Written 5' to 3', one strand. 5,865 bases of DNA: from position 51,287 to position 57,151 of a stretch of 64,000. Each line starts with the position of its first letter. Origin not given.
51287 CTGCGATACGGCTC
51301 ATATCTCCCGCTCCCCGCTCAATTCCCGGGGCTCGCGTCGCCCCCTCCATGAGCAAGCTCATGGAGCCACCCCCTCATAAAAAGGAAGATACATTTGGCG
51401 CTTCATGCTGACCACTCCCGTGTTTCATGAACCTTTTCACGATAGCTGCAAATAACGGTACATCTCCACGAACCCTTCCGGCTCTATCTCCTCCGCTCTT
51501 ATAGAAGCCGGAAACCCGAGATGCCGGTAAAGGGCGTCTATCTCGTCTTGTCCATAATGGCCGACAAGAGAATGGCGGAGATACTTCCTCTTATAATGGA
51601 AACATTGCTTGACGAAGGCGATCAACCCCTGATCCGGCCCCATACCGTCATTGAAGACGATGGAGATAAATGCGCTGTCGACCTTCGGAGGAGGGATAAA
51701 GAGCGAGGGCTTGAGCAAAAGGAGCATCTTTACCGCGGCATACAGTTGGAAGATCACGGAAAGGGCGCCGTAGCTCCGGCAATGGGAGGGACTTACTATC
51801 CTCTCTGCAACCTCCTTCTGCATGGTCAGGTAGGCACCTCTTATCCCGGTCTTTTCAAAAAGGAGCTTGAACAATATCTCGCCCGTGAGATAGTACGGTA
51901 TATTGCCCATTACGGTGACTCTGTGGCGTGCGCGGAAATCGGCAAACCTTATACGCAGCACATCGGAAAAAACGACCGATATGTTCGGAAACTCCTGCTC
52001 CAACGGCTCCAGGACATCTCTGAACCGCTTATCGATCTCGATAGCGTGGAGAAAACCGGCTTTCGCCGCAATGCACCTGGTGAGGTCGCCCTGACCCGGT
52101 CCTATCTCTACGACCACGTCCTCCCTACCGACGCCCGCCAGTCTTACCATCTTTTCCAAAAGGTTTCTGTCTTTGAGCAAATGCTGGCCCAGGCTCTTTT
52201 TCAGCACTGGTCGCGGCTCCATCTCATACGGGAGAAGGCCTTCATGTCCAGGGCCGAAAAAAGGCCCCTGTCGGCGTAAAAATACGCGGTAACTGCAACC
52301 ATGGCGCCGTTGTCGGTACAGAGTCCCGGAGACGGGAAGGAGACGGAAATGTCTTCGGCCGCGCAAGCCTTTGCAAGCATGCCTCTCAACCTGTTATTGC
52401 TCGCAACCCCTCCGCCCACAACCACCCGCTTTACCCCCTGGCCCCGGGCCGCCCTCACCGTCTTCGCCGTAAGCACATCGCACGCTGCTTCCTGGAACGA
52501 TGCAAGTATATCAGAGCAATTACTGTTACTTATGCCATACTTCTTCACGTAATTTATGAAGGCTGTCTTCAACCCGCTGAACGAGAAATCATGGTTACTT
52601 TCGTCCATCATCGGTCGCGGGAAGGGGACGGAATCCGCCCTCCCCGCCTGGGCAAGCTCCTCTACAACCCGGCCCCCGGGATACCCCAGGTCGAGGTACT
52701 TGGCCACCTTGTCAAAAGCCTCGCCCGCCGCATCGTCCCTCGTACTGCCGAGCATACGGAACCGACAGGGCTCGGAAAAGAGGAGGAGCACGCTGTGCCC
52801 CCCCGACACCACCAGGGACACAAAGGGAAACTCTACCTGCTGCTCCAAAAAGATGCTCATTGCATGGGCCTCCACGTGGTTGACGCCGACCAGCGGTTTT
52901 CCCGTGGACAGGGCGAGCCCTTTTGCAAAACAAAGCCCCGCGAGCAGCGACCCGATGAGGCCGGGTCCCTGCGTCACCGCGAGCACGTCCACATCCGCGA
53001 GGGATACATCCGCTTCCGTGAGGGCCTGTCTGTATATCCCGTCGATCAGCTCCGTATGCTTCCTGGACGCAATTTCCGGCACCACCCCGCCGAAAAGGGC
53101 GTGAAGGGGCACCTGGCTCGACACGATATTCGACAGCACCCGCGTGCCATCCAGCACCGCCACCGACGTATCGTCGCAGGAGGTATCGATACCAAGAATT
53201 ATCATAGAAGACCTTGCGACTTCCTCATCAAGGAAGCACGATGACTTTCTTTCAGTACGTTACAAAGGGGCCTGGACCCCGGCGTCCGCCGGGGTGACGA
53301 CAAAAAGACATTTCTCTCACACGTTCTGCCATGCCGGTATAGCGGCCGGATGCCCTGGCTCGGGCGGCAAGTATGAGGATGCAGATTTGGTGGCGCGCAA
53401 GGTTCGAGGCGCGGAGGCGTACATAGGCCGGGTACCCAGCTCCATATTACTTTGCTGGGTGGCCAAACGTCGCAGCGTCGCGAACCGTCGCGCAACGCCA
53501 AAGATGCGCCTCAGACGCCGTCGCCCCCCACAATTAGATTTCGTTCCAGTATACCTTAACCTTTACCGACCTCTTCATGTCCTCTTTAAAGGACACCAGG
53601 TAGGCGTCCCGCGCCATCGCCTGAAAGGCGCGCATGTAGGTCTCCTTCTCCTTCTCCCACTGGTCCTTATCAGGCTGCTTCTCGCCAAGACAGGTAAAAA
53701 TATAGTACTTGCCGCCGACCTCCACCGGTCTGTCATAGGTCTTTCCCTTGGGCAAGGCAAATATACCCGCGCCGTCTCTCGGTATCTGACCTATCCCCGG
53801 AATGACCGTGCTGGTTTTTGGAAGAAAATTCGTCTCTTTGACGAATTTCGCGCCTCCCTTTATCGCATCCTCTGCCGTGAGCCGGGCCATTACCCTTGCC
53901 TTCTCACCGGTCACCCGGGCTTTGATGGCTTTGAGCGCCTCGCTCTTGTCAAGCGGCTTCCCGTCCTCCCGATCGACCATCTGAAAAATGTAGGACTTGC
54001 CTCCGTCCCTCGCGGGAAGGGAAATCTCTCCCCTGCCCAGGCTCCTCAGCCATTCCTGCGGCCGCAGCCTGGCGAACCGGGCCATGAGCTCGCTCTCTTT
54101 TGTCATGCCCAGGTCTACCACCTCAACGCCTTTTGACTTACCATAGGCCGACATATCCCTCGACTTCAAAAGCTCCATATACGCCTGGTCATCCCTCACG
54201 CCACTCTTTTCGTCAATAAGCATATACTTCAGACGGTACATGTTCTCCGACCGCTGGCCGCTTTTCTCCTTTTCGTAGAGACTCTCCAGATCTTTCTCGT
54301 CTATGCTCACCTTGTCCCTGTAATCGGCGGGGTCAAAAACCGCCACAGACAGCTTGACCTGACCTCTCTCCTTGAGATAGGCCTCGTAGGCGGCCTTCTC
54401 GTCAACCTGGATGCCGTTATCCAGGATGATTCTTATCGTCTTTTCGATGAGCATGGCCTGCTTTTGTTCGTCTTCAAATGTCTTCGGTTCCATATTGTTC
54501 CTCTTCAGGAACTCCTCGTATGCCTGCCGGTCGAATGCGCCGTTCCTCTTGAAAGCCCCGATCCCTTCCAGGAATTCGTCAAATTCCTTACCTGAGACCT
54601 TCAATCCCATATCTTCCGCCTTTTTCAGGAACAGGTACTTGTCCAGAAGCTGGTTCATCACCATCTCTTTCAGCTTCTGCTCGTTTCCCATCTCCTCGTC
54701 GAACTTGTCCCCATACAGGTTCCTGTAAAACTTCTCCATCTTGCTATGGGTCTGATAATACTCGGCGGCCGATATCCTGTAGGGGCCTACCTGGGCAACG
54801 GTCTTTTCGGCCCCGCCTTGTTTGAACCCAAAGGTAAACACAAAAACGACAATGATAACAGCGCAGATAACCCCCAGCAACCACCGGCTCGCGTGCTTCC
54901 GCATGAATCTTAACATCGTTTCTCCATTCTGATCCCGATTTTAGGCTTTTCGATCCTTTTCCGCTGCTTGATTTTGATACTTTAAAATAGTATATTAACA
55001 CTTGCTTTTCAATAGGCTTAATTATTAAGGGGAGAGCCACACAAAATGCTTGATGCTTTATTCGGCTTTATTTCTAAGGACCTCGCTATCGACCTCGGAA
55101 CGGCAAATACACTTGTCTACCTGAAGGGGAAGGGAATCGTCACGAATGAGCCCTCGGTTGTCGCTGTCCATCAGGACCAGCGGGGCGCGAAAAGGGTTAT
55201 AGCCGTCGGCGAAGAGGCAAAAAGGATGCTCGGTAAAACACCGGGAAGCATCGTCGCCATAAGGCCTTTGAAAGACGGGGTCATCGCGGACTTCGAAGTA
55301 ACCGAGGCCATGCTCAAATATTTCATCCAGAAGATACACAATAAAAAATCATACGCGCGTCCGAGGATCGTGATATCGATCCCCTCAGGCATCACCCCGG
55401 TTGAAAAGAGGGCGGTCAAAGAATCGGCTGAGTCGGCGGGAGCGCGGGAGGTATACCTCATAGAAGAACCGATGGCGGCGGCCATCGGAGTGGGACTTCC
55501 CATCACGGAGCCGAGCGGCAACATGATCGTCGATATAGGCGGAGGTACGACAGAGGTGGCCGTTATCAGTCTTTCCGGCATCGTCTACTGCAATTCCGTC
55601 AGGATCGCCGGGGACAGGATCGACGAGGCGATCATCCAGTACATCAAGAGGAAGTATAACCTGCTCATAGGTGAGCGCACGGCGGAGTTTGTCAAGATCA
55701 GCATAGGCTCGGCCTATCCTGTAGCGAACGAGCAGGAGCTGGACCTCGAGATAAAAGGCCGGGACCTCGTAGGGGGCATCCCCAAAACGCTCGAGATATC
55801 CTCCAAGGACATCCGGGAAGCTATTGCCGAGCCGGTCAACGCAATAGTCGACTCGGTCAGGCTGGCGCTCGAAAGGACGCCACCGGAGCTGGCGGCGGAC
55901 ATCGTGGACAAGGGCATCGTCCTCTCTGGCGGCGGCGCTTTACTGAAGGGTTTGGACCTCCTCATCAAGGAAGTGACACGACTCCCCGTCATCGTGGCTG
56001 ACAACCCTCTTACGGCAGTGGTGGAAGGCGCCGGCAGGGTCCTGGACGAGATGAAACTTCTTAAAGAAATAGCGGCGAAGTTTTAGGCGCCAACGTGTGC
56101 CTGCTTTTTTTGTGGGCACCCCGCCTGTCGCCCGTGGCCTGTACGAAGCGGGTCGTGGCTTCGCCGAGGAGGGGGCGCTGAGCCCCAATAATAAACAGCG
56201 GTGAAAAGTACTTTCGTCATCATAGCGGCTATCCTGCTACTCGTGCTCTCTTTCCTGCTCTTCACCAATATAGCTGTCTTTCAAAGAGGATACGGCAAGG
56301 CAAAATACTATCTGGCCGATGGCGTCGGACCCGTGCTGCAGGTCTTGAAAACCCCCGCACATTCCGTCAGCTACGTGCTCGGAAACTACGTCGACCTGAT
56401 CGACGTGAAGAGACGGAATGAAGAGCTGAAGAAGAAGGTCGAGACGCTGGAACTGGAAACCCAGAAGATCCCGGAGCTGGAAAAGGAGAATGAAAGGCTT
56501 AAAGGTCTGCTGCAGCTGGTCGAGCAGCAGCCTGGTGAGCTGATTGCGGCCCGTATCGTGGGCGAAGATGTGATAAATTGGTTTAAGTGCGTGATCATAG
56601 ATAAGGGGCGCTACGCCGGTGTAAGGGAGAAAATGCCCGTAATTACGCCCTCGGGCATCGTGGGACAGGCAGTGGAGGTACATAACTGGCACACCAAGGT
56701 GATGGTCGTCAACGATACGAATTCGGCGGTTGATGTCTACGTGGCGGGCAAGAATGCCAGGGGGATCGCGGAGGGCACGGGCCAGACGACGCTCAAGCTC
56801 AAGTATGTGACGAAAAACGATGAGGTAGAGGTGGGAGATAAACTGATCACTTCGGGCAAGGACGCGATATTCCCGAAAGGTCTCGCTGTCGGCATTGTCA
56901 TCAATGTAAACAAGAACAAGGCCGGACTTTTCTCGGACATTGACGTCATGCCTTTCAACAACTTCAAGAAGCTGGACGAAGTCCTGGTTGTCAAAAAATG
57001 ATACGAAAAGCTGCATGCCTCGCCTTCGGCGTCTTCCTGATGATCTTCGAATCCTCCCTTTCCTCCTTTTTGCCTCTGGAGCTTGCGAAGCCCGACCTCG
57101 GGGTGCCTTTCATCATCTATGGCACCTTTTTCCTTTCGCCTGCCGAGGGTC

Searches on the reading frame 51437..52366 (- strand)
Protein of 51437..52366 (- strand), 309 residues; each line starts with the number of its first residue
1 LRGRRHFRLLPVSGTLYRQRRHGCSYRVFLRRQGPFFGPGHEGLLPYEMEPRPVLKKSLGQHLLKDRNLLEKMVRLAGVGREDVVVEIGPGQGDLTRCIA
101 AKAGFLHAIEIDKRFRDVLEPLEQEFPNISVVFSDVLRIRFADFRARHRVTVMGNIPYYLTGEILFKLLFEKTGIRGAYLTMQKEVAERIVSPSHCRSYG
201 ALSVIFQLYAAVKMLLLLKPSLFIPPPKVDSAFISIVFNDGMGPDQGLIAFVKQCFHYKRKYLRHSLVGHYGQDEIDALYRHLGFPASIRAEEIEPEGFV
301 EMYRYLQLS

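Call 40: search_protein_families(library=pfam, proteins=[window:51437-52366:-], max_evalue=0.001)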
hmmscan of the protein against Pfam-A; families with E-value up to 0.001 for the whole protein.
window:51437-52366:- (309 aa): 1 family
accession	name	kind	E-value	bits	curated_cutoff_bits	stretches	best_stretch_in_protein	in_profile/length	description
PF00398.26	RrnaAD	-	5e-43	147.5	24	1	56-307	5-262/263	Ribosomal RNA adenine dimethylase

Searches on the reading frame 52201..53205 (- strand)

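Call 40: search_protein_families(library=pfam, proteins=[window:52201-53205:-], max_evalue=0.001)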
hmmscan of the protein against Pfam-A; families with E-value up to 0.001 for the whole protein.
window:52201-53205:- (334 aa): 3 families
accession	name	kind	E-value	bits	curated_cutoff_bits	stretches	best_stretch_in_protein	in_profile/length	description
PF00814.31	TsaD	-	1.4e-90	304.1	24.8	1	23-304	2-263/264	tRNA N6-adenosine threonylcarbamoyltransferase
PF22521.2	HypF_C_2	-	2.1e-06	28.1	27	1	226-300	162-236/241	Carbamoyltransferase, Kae1-like Domain, second subdomain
PF02543.21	Carbam_trans_N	-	3.1e-05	24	24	1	138-293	186-335/346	Carbamoyltransferase N-terminus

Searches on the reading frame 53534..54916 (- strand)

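Call 40: search_protein_families(library=pfam, proteins=[window:53534-54916:-], max_evalue=0.001)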
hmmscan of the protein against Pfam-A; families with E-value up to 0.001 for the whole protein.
window:53534-54916:- (460 aa): 3 families
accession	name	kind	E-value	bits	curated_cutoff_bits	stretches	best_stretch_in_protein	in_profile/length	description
PF13624.11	SurA_N_3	-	4.2e-42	144.2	27.2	1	1-160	1-161/162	SurA-like N-terminal domain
PF13623.11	SurA_N_2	-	9.1e-25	87.7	28.5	1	2-137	1-145/145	SurA-like N-terminal domain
PF13145.12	Rotamase_2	-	1.5e-07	32.7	27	1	205-327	1-119/121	PPIC-type PPIASE domain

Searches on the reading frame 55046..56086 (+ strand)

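Call 40: search_protein_families(library=pfam, proteins=[window:55046-56086:+], max_evalue=0.001)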
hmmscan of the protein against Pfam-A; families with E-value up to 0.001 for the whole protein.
window:55046-56086:+ (346 aa): 6 families
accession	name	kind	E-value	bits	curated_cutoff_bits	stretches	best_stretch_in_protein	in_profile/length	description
PF06723.19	MreB_Mbl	-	5e-150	499.3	27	1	11-340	2-326/327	MreB/Mbl protein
PF14450.12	FtsA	-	1.7e-11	45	31.8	1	161-319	2-111/127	Cell division protein FtsA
PF00012.26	HSP70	-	7.5e-11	41.4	20.6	1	104-204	132-238/599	Hsp70 protein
PF00022.25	Actin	-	1.4e-10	40.8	27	1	35-203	30-190/410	Actin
PF11104.14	PilM_2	-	5.1e-06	26.1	27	0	267-320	255-307/340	Type IV pilus assembly protein PilM;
PF25216.1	Volactin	-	0.00024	21.1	35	0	48-133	55-141/321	Volactin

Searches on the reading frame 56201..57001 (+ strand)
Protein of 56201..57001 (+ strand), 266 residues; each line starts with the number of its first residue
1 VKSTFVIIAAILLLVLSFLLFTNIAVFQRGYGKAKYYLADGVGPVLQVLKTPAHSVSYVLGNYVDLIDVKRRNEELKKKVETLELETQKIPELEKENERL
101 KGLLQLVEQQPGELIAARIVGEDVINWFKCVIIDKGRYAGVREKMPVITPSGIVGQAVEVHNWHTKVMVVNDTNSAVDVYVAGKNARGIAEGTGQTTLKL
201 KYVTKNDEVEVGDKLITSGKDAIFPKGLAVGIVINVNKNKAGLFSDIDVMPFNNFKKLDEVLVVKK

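Call 40: search_protein_families(library=pfam, proteins=[window:56201-57001:+], max_evalue=0.001)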
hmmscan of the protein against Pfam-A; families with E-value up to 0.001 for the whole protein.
window:56201-57001:+ (266 aa): 1 family
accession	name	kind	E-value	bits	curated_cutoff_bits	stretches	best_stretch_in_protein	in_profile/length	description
PF04085.20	MreC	-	1.4e-40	138.9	28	1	119-265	1-147/147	Rod shape-determining protein MreC, barrel core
